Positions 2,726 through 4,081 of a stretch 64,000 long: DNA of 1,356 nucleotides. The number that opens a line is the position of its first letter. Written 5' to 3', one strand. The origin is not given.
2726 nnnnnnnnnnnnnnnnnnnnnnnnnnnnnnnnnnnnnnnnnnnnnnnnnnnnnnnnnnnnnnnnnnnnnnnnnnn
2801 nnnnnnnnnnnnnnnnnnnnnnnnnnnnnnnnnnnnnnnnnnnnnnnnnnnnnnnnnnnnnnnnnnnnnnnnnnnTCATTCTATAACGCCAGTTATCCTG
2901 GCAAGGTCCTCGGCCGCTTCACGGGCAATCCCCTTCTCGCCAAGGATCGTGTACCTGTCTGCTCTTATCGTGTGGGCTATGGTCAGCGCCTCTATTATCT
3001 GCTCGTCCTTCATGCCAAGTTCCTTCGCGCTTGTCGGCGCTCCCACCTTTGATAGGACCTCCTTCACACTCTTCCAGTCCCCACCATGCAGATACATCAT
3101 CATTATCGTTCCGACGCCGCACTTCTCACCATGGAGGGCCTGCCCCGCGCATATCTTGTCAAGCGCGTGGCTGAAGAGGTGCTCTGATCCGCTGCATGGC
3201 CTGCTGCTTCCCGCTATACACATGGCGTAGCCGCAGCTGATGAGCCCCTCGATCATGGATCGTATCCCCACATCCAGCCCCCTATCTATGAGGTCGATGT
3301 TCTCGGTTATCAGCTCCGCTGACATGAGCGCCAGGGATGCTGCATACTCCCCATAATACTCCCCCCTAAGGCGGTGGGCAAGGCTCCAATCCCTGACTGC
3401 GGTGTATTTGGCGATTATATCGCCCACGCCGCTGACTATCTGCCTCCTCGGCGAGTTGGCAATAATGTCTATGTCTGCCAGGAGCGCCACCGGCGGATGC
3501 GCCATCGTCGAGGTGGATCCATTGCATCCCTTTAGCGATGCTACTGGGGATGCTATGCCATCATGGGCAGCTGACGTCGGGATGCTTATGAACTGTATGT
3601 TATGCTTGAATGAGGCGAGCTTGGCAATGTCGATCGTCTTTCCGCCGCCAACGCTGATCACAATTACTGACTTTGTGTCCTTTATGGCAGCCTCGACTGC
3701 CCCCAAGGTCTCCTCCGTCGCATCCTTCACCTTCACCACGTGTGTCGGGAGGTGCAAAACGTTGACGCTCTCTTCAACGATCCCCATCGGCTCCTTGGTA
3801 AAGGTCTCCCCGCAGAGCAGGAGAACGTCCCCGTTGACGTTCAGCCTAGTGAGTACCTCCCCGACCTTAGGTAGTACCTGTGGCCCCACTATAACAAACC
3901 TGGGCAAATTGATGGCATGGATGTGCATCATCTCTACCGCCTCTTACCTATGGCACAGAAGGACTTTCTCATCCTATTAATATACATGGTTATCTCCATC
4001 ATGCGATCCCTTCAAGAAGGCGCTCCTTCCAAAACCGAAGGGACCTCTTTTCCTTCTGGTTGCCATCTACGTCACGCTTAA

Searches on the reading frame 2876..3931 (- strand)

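Call 39: search_protein_families(library=pfam, proteins=[window:2876-3931:-], max_evalue=0.001)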
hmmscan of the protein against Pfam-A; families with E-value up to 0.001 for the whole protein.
window:2876-3931:- (351 aa): 2 families
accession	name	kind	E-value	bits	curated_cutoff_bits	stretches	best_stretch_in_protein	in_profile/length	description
PF13685.12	Fe-ADH_2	-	1.1e-32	113.5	28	1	15-161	2-149/149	Iron-containing alcohol dehydrogenase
PF00465.25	Fe-ADH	-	6.4e-12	45.8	31.3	1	10-146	1-157/168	Iron-containing alcohol dehydrogenase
